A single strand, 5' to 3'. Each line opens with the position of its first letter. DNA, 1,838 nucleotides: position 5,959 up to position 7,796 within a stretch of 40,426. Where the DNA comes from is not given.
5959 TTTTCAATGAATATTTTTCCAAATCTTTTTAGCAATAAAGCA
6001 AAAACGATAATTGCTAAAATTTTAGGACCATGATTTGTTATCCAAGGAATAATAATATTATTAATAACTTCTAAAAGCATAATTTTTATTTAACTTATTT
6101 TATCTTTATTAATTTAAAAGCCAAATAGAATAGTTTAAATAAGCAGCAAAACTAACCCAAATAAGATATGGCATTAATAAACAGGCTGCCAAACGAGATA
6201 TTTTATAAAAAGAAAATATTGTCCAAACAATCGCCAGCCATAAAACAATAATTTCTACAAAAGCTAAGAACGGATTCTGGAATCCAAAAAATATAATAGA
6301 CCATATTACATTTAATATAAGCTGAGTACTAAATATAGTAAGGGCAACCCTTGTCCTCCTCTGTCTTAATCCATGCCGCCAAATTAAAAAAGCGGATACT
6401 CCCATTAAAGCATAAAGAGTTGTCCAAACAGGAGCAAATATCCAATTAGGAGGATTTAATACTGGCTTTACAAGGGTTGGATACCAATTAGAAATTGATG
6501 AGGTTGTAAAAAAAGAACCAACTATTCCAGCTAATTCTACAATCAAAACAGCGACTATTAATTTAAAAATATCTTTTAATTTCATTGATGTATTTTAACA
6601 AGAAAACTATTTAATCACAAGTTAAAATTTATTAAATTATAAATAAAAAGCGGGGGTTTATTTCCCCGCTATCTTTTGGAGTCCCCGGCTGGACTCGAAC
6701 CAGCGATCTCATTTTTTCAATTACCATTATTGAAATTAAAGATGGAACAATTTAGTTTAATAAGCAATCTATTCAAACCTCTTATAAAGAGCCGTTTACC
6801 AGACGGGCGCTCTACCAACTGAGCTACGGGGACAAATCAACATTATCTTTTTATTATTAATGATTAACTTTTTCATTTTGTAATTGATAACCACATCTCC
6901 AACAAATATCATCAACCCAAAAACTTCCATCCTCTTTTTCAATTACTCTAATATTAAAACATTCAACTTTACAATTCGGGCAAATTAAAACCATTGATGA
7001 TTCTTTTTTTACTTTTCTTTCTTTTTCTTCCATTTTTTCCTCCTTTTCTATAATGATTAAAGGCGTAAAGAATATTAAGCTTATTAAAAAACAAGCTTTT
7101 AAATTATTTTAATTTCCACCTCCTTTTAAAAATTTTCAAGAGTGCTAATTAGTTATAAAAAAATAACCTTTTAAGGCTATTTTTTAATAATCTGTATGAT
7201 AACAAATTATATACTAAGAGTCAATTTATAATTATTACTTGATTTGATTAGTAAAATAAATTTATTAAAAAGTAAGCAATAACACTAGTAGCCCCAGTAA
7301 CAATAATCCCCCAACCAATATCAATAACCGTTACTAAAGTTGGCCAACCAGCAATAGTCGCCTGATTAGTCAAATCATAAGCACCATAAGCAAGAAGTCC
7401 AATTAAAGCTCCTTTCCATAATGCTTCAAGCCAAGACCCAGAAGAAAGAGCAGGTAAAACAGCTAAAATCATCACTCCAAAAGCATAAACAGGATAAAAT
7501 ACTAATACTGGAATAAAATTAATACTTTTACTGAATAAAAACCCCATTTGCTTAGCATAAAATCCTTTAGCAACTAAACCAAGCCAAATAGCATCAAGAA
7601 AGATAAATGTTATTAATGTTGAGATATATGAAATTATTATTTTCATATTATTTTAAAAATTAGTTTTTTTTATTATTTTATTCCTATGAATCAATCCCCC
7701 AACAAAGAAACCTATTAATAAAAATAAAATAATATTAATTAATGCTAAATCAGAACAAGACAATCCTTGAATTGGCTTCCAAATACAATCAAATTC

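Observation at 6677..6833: tRNA-Thr(GGU) gene split by an 81-nt structured insertion at a non-canonical site (nt 42/43)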

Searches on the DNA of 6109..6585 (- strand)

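Call 43: search_rna_families(sources=[L136, L137, L139, L126, L131, L134, L132, L140, L144, L147], threshold=gathering)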
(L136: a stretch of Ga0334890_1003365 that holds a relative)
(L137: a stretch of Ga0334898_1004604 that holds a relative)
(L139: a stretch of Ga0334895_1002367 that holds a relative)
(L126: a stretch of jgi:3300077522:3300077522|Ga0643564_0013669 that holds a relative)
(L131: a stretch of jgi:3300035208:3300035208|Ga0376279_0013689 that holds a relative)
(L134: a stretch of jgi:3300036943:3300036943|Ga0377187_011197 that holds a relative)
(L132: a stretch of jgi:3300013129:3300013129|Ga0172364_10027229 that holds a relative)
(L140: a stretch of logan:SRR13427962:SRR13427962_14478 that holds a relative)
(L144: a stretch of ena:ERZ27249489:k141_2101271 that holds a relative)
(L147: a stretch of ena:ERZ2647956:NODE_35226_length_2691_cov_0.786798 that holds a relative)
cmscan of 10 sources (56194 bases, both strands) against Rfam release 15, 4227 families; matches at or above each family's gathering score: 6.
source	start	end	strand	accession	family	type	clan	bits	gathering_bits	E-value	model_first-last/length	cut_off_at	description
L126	2263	2405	+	RF00005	tRNA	Gene; tRNA;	CL00001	50.9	29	5e-08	1-71/71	no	tRNA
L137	5589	5742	-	RF00005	tRNA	Gene; tRNA;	CL00001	49.7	29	1.1e-07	1-71/71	no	tRNA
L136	4058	4211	+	RF00005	tRNA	Gene; tRNA;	CL00001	49.6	29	1.1e-07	1-71/71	no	tRNA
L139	9109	9253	+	RF00005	tRNA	Gene; tRNA;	CL00001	48.5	29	2.3e-07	1-71/71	no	tRNA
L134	2255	2410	+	RF00005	tRNA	Gene; tRNA;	CL00001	41.5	29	1.9e-05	1-71/71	no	tRNA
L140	1262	1406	+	RF00005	tRNA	Gene; tRNA;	CL00001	40.5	29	3.5e-05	1-71/71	no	tRNA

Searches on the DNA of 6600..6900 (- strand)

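Call 14: search_rna_families(source=window, start=6600, end=6900, threshold=evalue, max_evalue=10)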
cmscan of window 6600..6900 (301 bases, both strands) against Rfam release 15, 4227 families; matches with E-value up to 10: 11.
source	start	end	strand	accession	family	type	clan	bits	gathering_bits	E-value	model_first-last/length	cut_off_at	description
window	6680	6833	-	RF00005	tRNA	Gene; tRNA;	CL00001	49.7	29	5.8e-10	1-71/71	no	tRNA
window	6679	6710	+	RF02194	HPnc0260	Gene; antisense;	-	28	59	0.51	120-151/156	no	Bacterial antisense RNA HPnc0260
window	6600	6674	+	RF04184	BTnc060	Gene; sRNA;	-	21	228.9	0.32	133-213/213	5'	Bacteroides sRNA BTnc060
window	6600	6683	+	RF00558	L20_leader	Cis-reg; leader;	-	20.4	58.7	0.083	27-127/127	5'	Ribosomal protein L20 leader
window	6600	6677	+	RF01769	greA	Cis-reg; leader;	-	19.5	60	0.23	36-124/124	5'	Enterobacteria greA leader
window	6618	6677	-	RF02934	caiA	Gene; sRNA;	-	16.8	55.5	2.5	1-78/78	no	caiA RNA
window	6679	6748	+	RF04354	Plastid-ycf2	Cis-reg;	-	15.7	65.7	1.4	1-75/75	no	Plastid-ycf2 5UTR RNA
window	6600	6685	+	RF00121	MicC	Gene; sRNA;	-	15.6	90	7.5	22-123/123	5'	MicC RNA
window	6641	6676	+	RF02591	Spy1786666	Gene; sRNA;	-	14.9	64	2.5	8-43/87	no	S. pyogenes small RNA 1786666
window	6642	6857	-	RF01808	MicX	Gene; sRNA;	-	10.9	75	5.6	1-194/194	no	MicX Vibrio cholerae sRNA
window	6655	6687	-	RF02975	DUF3800-XI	Gene; sRNA;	-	10.4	37.8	7.3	1-48/48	no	DUF3800-XI RNA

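Call 57: build_rna_model(alignment_id=A4, structure=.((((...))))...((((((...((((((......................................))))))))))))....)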
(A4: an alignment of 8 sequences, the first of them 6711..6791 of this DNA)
Model R1 built from alignment A4 (8 sequences, 84 columns); structure: as given.
model positions 83; base pairs 16; branch points 1; effective number of sequences 2.23; information 0.684 bits per position. Calibrated on 0.2 Mb of random sequence (short: E-values are rough).
structure used (alignment columns):
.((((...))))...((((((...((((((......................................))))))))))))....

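Call 58: search_with_rna_model(model_id=R1, sources=[window, L148, L150, L136, L137, L126, L127, L131, L134, L132, L140, L144, L147, L002, L042], max_evalue=10)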
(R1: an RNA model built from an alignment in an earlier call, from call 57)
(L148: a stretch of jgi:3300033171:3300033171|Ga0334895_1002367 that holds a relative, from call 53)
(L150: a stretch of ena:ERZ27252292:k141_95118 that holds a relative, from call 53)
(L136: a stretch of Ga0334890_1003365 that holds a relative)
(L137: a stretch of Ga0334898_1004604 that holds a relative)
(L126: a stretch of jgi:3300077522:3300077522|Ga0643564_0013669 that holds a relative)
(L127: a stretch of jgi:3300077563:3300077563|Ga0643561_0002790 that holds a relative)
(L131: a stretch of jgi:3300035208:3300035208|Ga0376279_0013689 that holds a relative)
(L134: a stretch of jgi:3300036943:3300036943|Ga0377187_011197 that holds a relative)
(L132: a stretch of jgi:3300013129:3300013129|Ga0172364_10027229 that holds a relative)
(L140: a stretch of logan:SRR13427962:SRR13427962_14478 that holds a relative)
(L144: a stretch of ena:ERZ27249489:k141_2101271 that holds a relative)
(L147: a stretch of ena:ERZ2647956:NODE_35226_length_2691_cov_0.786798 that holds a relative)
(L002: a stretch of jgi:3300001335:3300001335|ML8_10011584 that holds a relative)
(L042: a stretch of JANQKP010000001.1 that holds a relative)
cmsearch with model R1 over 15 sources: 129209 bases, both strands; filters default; matches with E-value up to 10: 28.
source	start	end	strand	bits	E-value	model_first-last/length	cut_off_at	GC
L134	2297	2379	+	96.8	6.8e-15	1-83/83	no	0.29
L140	1304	1375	+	83.9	1.5e-12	1-83/83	no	0.28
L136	4100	4181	+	83.6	1.7e-12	1-83/83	no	0.21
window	6710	6791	-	82.4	2.9e-12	1-83/83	no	0.23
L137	5619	5700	-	82.4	2.9e-12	1-83/83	no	0.23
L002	2795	2876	+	82.4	2.9e-12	1-83/83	no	0.23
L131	2293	2375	+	81.9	3.4e-12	1-83/83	no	0.24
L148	10239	10310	+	80.9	5.3e-12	1-83/83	no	0.32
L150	10239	10310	+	80.9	5.3e-12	1-83/83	no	0.32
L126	2305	2374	+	75.6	4.9e-11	1-83/83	no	0.26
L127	2305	2374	+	75.6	4.9e-11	1-83/83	no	0.26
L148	7603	7707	+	27.4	0.029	1-83/83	no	0.3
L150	7603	7707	+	27.4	0.029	1-83/83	no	0.3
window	35285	35370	-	17.4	1.9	1-83/83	no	0.23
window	33458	33508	+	17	2.2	18-77/83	no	0.24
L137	6131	6203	+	16.1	3.3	1-83/83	no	0.21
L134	1785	1840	-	15.5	4.2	1-83/83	no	0.23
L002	3715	3791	+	15.5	4.2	1-83/83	no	0.3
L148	9024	9067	+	15.3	4.6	1-83/83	no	0.32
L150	9024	9067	+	15.3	4.6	1-83/83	no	0.32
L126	3657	3735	-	15.1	4.9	1-83/83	no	0.25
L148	7368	7403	-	13.9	8.2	32-67/83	no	0.14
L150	7368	7403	-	13.9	8.2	32-67/83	no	0.14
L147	377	457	-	13.6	9.4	1-83/83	no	0.21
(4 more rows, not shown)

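Call 59: search_with_rna_model(model_id=R1, source=L148, start=7400, end=7900, max_evalue=10, show_alignments=1)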
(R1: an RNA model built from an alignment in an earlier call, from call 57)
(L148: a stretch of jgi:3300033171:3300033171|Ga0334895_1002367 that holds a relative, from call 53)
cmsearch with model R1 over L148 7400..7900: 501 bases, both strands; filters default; matches with E-value up to 10: 1.
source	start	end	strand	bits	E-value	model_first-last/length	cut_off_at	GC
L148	7603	7707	+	27.4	0.00011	1-83/83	no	0.3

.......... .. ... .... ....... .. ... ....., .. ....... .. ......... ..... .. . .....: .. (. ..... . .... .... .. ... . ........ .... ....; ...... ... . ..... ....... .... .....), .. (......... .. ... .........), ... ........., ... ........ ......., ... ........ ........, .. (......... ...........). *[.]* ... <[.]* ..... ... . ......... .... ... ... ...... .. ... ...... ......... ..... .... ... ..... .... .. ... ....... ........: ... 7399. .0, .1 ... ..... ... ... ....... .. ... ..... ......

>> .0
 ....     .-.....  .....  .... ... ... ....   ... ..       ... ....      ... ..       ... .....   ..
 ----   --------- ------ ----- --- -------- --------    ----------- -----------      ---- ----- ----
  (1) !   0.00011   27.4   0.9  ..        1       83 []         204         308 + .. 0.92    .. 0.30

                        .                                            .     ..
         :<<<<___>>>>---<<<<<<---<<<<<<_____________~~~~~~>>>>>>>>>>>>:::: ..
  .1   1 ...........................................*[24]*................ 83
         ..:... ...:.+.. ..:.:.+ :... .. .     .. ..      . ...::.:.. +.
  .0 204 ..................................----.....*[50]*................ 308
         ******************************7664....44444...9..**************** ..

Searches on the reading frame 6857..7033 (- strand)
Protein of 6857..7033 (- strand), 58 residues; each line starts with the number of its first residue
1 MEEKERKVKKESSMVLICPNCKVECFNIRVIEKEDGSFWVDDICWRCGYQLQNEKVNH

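Call 52: find_homologous_proteins(query=window:6857-7033:-, max_evalue=0.001)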
Query window:6857-7033:- (58 aa): 4 proteins with E <= 0.001 among 4 candidates.
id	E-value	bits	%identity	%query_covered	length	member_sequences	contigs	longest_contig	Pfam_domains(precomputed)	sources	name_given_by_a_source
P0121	1.6e-32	127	98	100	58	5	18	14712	-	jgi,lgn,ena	jgi:hypothetical protein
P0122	9.5e-24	99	78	100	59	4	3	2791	-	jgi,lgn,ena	jgi:predicted RNA-binding Zn-ribbon protein involved in translation (DUF1610 family)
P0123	1.1e-22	96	82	88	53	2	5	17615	-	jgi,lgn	jgi:hypothetical protein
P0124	1.5e-17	80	75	88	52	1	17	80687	-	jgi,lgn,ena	jgi:formylmethanofuran dehydrogenase subunit B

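Call 53: find_encoding_contigs(protein=P0124, flank=10000, max_places=10)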
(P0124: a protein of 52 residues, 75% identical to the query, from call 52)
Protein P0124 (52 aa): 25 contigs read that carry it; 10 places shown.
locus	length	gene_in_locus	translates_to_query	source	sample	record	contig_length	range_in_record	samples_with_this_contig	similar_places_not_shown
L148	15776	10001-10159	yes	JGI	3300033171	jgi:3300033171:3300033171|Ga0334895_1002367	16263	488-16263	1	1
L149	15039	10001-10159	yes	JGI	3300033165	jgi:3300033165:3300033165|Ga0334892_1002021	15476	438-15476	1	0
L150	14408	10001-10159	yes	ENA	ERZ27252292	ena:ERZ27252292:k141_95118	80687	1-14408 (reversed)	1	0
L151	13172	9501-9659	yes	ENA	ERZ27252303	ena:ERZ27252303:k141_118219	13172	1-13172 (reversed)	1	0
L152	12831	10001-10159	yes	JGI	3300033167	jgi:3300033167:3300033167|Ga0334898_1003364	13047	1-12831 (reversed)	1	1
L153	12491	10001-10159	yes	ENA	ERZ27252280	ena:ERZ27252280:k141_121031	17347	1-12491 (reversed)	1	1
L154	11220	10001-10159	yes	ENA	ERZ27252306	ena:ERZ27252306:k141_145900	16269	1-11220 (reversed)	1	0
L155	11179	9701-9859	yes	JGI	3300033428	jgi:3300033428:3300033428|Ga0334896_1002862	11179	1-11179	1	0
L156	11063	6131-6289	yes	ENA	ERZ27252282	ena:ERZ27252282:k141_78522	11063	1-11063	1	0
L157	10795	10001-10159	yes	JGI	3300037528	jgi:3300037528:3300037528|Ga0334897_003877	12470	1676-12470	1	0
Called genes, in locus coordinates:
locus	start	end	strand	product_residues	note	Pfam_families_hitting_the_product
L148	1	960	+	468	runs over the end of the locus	-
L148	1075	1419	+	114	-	-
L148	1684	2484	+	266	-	PF12686:DUF3800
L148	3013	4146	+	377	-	PF13784:Fic_N, PF02661:Fic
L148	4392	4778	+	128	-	PF09946:DUF2178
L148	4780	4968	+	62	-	PF12844:HTH_19, PF13443:HTH_26, PF01381:HTH_3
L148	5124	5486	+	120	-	-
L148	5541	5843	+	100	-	-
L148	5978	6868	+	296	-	PF00698:Acyl_transf_1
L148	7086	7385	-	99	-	-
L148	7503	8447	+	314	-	PF13518:HTH_28, PF13551:HTH_29 (faint), PF13565:HTH_32, PF00665:rve, PF13683:rve_3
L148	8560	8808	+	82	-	PF26604:CBU_0592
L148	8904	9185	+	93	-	-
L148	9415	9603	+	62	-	PF09945:DUF2177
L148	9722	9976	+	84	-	-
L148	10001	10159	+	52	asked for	-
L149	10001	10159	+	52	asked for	-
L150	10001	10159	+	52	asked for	-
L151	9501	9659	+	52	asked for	-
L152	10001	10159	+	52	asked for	-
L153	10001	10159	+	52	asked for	-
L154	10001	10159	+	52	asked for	-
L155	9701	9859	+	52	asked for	-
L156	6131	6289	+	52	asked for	-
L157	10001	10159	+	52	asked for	-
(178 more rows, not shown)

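Call 69: search_protein_families(library=pfam, proteins=[window:6857-7033:-], max_evalue=1)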
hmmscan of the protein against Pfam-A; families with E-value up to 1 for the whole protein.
window:6857-7033:- (58 aa): 7 families
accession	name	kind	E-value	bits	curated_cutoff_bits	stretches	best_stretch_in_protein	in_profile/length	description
PF21326.4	KDM6_GATAL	-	0.0059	16.9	27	1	14-52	8-45/59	KDM6, GATA-like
PF21957.2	Zn_ribbon_16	-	0.023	15.1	27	1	11-53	10-56/65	Zinc beta-ribbon finger, putative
PF23146.2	Zf_IFT144_1st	-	0.031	14.6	27.5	1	14-22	17-25/25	IFT144, first zinc finger domain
PF08274.17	Zn_Ribbon_YjdM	-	0.044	14.2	30.8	1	14-24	18-28/30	PhnA Zinc-Ribbon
PF08271.17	Zn_Ribbon_TF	-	0.064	13.2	29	1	17-55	2-33/43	TFIIB zinc-binding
PF25436.1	BSD2_CRD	-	0.079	13.6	27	1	16-48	14-44/69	BSD2 cysteine rich domain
PF13240.11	Zn_Ribbon_1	-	0.12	12.7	25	0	44-53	2-11/23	zinc-ribbon domain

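Call 79: find_encoding_contigs(protein=P0121, flank=600, max_places=10)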
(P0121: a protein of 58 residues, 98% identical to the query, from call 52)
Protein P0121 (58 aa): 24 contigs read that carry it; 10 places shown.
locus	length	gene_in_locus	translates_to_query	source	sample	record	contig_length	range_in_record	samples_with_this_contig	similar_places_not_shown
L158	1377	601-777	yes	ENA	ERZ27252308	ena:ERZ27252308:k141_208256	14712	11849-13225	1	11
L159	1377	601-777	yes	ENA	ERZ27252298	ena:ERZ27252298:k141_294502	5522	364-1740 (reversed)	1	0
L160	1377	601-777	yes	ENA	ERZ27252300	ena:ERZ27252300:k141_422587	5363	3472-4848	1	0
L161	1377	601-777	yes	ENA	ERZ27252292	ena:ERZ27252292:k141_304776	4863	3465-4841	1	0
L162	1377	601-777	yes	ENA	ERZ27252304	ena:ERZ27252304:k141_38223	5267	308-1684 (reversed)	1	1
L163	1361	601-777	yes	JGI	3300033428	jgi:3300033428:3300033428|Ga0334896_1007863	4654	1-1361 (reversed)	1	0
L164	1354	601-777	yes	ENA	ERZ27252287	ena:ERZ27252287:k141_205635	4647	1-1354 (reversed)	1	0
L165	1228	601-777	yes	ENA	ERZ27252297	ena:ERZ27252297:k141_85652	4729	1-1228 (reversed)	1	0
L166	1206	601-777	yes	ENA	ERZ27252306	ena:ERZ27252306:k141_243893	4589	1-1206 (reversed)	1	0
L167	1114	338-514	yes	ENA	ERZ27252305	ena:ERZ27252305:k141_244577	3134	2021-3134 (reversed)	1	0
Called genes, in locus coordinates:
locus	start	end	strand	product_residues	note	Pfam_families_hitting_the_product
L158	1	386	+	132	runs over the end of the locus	PF09945:DUF2177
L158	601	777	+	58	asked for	-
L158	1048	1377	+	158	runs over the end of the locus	PF03073:TspO_MBR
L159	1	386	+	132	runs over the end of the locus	PF09945:DUF2177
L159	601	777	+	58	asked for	-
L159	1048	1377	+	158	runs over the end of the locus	PF03073:TspO_MBR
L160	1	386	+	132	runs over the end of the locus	PF09945:DUF2177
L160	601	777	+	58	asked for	-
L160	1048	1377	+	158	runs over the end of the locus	PF03073:TspO_MBR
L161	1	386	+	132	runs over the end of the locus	PF09945:DUF2177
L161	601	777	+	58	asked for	-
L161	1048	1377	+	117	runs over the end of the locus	?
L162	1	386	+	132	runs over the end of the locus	PF09945:DUF2177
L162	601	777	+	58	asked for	-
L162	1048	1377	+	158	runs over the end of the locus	PF03073:TspO_MBR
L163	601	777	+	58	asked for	-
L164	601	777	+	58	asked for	-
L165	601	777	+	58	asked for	-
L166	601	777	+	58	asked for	-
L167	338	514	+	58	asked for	-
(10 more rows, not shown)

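Call 86: predict_structure(alignment_id=A5)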
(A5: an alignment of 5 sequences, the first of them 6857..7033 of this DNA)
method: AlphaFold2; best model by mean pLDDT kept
length: 58 residues; sequences in the alignment: 5
mean_pLDDT: 70.6   pTM: 0.47
mean pLDDT of the five models: 70.6, 69.0, 66.1, 63.0, 58.5
residues with pLDDT >= 90: 1; 70-90: 34; 50-70: 14; < 50: 9
segments of 3 or more residues with pLDDT < 50: 1-5, 55-58
pLDDT, mean of each block of 10 residues (from residue 1): 53 74 82 73 84 54
secondary structure, 60 per line:
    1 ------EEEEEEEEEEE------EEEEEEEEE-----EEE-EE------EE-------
elements in order: E7-17 E24-32 E38-40

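Call 88: fold_search(model_id=the predicted structure, library=pdb)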
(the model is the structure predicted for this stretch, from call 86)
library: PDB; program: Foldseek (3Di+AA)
matches with E <= 10: 101; with E <= 0.001: 0
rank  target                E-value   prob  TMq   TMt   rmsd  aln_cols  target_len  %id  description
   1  5hsh_A                1.5e+00  0.11  0.30  0.05   5.6        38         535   18  Crystal structure of the G291R mutant of human phosphoglucomutase 1 (released 2016-04-27)
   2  6w9d_B                2.0e+00  0.06  0.23  0.23   8.5        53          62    9  RNF12 RING domain in complex with a Ube2d2~Ub conjugate (released 2020-05-20)
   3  3vpb_E                2.3e+00  0.06  0.22  0.23   9.9        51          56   20  ArgX from Sulfolobus tokodaii complexed with LysW/Glu/ADP/Mg/Zn/Sulfate (released 2013-02-27)
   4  8qsz_I                2.4e+00  0.14  0.35  0.25   4.5        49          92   12  Structure of s. pombe RNA polymerase II in complex with DSIF and Rat1/Rai1 (released 2024-10-23)
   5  8iyj_5                2.6e+00  0.08  0.33  0.08   5.4        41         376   17  Cryo-EM structure of the 48-nm repeat doublet microtubule from mouse sperm (released 2023-07-05)
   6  7vss                  2.9e+00  0.06  0.26  0.05   6.8        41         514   17  Phosphoglucomutase_tlr1976 (released 2022-11-02)
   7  6uiq_A                3.1e+00  0.08  0.29  0.05  11.7        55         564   13  Crystal structure of wild-type human phosphoglucomutase 1 in complex with Glucose-6-Phosphate (released 2020-08-12)
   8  5vbi_A                3.3e+00  0.06  0.27  0.04  11.8        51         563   14  Crystal Structure of the R515W missense variant of human PGM1 (released 2018-06-20)
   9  5f9c_A                3.6e+00  0.08  0.30  0.05   4.9        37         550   19  Crystal structure of the G121R mutant of human phosphoglucomutase 1 (released 2016-04-27)
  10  1kfq_A                3.6e+00  0.06  0.34  0.05  11.7        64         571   14  Crystal Structure of Exocytosis-Sensitive Phosphoprotein, pp63/parafusin (Phosphoglucomutse) from Paramecium. OPEN FOR (released 2002-01-16)
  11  4qg5_B                4.0e+00  0.07  0.34  0.05   7.4        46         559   13  Crystal structure of phosphoglucomutase from Leishmania major at 3.5 angstrom resolution (released 2015-05-27)
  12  6c4u_D                4.0e+00  0.05  0.28  0.16   6.3        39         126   18  Engineered FHA with Myc-pTBD peptide (released 2018-05-30)
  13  5epc_A                4.3e+00  0.07  0.30  0.05   4.9        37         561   19  Crystal structure of wild-type human phosphoglucomutase 1 (released 2016-04-27)
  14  1tfi_MODEL_1_A        4.3e+00  0.06  0.33  0.35   4.4        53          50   17  A NOVEL ZN FINGER MOTIF IN THE BASAL TRANSCRIPTIONAL MACHINERY: THREE-DIMENSIONAL NMR STUDIES OF THE NUCLEIC-A (released 1993-10-31)
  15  5epc_B                4.3e+00  0.06  0.26  0.04  11.9        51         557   14  Crystal structure of wild-type human phosphoglucomutase 1 (released 2016-04-27)
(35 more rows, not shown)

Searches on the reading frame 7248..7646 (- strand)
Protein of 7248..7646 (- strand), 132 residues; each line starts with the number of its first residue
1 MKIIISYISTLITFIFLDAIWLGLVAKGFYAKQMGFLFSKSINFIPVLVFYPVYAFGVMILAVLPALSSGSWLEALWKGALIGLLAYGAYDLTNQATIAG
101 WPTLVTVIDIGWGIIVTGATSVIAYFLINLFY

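Call 69: search_protein_families(library=pfam, proteins=[window:7248-7646:-], max_evalue=1)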
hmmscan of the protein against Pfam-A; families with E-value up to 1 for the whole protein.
window:7248-7646:- (132 aa): 1 family
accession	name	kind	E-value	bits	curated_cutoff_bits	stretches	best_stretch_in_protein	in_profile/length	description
PF09945.14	DUF2177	-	7e-41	139.6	26.9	1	4-125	2-123/124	Predicted membrane protein (DUF2177)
